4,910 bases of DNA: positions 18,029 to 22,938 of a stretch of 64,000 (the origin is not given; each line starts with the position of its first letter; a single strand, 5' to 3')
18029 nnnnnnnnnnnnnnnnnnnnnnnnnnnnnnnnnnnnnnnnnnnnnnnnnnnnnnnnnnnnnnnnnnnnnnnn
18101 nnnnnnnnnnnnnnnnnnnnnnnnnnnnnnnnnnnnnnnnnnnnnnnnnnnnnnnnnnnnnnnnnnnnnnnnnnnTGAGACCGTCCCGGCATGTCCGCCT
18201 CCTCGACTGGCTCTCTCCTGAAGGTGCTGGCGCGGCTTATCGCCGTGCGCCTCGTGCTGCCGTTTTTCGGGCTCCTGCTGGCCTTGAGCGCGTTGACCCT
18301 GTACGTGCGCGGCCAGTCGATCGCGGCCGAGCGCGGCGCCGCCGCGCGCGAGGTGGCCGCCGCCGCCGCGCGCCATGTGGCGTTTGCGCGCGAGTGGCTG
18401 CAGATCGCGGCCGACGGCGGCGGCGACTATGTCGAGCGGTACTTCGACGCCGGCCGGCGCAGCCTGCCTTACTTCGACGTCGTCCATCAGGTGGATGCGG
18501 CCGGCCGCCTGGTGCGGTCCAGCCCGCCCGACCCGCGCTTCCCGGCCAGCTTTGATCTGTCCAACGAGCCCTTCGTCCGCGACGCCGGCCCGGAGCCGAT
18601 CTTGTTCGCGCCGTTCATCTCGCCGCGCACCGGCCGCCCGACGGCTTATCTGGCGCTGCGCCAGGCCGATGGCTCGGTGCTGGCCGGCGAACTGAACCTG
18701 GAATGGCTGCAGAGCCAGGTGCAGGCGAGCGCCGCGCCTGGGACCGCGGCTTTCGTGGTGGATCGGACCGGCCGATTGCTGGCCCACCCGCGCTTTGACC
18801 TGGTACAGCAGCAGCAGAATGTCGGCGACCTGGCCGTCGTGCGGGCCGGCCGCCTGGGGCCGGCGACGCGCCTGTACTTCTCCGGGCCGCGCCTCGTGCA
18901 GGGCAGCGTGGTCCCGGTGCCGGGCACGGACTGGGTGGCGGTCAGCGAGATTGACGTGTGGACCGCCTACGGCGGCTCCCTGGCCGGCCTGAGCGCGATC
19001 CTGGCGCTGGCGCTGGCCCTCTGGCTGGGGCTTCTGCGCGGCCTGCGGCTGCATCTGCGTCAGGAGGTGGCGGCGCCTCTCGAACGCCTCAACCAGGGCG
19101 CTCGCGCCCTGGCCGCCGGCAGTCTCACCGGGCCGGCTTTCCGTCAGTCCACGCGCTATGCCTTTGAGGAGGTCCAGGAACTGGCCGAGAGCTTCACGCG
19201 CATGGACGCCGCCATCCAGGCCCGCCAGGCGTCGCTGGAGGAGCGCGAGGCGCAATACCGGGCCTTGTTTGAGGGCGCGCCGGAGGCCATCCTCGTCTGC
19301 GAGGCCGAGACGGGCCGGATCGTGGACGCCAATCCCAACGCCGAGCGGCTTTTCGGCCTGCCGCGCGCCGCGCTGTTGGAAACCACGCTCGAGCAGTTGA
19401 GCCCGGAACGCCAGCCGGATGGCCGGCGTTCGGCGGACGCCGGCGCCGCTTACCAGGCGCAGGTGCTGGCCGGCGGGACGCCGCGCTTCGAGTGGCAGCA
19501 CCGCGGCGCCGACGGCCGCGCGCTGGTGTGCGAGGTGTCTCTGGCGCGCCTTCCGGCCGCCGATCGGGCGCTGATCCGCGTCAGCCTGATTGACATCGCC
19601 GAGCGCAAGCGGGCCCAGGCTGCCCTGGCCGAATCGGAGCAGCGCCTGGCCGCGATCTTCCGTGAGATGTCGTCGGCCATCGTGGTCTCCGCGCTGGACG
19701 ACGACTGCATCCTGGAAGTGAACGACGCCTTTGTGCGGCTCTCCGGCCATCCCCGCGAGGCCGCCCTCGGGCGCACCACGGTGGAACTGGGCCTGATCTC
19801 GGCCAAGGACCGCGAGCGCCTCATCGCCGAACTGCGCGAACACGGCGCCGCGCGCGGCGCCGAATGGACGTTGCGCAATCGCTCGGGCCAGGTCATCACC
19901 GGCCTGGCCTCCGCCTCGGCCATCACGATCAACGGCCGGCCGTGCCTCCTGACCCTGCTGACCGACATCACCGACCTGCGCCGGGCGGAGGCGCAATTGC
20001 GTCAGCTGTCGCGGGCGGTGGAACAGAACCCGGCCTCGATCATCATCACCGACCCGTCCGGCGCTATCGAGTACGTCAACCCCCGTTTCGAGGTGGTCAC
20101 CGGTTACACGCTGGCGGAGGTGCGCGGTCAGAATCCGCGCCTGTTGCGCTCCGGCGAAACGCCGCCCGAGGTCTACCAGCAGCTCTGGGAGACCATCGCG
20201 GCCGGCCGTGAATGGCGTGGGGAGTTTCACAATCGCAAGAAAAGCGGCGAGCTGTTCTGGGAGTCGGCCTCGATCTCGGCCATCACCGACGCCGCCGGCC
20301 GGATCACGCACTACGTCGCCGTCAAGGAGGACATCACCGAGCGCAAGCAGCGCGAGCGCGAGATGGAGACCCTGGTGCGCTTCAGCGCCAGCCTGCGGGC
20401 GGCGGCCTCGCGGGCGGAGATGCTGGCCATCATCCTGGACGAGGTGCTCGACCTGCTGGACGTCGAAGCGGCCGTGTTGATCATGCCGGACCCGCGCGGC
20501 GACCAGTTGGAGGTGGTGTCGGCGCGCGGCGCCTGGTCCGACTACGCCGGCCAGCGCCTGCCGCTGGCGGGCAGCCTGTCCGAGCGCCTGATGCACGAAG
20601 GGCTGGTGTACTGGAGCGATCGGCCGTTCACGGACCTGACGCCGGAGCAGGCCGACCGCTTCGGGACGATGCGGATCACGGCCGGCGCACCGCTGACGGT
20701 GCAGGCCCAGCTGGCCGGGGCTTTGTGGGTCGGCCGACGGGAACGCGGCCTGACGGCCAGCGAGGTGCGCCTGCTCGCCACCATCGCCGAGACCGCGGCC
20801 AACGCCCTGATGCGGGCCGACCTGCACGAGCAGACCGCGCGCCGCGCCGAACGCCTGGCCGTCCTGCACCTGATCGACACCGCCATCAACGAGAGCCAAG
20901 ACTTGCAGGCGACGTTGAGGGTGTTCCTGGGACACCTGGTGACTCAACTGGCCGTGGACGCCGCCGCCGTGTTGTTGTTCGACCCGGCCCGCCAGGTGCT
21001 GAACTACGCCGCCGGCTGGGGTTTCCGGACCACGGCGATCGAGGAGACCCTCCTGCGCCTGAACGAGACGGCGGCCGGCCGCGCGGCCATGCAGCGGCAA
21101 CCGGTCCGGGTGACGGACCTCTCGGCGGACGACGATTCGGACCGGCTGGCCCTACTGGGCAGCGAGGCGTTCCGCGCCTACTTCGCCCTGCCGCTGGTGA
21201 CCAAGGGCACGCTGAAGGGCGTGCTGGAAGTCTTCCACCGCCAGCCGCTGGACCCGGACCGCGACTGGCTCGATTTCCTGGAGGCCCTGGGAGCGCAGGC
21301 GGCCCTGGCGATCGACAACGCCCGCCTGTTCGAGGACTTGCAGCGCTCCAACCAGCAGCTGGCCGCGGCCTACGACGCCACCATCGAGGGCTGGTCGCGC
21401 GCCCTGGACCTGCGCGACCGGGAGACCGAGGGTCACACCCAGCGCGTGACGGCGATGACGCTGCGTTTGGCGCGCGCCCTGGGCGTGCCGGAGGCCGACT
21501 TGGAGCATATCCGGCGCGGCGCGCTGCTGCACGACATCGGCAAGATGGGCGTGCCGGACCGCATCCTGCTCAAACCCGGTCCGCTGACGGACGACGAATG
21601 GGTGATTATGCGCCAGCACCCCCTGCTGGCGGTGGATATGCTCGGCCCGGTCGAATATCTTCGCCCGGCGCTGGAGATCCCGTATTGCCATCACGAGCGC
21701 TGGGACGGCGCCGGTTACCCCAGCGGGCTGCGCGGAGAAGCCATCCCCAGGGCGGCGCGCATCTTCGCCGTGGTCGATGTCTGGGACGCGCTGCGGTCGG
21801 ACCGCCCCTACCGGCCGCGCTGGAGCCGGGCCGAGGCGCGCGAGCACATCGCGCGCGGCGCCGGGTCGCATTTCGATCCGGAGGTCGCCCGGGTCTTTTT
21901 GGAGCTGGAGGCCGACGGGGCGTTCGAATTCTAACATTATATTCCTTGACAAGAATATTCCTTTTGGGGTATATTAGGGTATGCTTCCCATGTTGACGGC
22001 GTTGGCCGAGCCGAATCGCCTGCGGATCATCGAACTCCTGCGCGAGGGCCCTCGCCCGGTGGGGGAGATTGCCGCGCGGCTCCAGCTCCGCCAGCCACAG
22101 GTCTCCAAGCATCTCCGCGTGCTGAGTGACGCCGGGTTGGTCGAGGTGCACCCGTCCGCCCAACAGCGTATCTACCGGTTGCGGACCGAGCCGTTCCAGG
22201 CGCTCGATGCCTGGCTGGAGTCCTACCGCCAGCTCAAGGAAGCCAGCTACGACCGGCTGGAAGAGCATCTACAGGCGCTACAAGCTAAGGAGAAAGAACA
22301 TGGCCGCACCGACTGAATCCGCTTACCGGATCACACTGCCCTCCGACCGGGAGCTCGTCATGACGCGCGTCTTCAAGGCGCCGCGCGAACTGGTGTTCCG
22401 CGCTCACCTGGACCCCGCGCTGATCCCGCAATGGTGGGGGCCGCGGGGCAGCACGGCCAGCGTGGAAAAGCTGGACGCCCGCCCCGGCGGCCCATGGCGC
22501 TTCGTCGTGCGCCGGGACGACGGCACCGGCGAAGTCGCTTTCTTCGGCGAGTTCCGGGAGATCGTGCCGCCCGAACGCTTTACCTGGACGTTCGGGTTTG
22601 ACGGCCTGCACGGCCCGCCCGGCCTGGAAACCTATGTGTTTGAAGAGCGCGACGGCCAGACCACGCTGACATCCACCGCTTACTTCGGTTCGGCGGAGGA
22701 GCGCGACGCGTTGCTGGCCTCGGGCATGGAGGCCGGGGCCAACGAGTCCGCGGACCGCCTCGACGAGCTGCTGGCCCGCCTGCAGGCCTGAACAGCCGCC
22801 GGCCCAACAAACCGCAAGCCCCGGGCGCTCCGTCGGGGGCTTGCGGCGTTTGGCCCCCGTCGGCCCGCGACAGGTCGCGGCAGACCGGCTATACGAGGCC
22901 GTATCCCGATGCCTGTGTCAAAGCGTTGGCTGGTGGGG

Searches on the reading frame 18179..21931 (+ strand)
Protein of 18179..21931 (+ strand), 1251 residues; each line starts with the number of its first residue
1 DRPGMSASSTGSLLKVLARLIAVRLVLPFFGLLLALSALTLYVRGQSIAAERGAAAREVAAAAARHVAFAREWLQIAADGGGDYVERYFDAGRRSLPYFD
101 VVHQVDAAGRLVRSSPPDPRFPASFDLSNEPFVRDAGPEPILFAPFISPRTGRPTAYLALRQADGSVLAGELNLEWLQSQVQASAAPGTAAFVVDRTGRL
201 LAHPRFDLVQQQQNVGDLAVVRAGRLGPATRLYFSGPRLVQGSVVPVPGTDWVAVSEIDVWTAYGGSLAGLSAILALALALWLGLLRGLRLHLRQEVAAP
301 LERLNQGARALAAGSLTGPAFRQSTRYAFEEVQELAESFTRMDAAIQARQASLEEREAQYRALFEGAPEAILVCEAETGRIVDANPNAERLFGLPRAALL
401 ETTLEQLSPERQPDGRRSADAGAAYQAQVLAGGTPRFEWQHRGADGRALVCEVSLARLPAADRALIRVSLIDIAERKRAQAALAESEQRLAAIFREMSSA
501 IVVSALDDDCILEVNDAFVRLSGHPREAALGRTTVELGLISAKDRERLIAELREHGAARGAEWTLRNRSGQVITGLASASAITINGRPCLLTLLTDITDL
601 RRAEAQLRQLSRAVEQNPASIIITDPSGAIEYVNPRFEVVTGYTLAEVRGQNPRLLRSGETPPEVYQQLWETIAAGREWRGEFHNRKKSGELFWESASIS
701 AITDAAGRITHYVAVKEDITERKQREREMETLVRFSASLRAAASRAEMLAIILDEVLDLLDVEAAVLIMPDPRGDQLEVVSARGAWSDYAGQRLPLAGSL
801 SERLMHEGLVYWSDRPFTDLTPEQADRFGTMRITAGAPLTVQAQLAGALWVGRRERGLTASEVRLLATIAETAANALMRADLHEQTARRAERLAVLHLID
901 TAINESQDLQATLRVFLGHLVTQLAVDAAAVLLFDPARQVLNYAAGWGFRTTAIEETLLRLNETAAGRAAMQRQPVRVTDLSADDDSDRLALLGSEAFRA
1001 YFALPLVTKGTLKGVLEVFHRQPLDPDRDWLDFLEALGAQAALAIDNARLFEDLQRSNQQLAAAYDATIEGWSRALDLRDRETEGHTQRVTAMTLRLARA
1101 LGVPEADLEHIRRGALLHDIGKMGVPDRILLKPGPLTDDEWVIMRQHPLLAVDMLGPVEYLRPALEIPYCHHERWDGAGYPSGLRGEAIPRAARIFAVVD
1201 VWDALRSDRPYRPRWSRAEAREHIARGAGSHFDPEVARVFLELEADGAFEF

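Call 14: search_protein_families(library=pfam, proteins=[window:18179-21931:+], max_evalue=0.001)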
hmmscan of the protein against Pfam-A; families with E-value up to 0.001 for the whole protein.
window:18179-21931:+ (1251 aa): 11 families
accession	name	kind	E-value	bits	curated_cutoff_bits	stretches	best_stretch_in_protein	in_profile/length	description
PF13487.12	HD_5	-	2.8e-37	128.5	27.2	1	1074-1236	5-170/170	HD domain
PF13426.13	PAS_9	-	6.9e-36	123.1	27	3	618-721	1-103/103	PAS domain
PF00989.32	PAS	-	3.4e-35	120.9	22.6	3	609-719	2-113/113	PAS fold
PF13185.12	GAF_2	-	1.3e-27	97.1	28.6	2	907-1046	2-136/136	GAF domain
PF08448.16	PAS_4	-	1.2e-26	93.5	23.1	2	364-478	1-110/110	PAS fold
PF13188.13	PAS_8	-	8.4e-26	89.4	21.8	3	358-418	1-60/65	PAS domain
PF13492.12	GAF_3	-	1.3e-24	87.5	27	2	918-1047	11-129/129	GAF domain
PF01590.32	GAF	-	1.5e-22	81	22.4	2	908-1045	1-133/133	GAF domain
PF01966.28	HD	-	1.1e-18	68.1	22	1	1085-1204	3-115/116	HD domain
PF08447.18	PAS_3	-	5.7e-18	65.4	25.6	1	631-715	2-88/89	PAS fold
PF02743.24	dCache_1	-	4.1e-08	33.5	45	1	96-256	65-239/240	Cache domain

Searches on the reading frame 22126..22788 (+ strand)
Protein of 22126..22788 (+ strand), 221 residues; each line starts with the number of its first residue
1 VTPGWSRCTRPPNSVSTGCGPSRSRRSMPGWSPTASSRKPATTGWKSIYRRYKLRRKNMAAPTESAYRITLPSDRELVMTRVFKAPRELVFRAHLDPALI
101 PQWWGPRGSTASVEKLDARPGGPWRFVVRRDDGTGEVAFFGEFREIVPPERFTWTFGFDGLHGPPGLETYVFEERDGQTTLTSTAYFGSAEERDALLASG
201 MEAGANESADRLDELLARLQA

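Call 14: search_protein_families(library=pfam, proteins=[window:22126-22788:+], max_evalue=0.001)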
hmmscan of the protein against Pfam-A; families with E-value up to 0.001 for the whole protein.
window:22126-22788:+ (221 aa): 2 families
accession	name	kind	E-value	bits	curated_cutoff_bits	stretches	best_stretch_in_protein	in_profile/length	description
PF08327.17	AHSA1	-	2.5e-24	86.3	22.1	1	84-216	1-124/125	Activator of Hsp90 ATPase homolog 1-like protein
PF10604.15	Polyketide_cyc2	-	1.4e-07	32.3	27.4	1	77-215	4-140/142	Polyketide cyclase / dehydrase and lipid transport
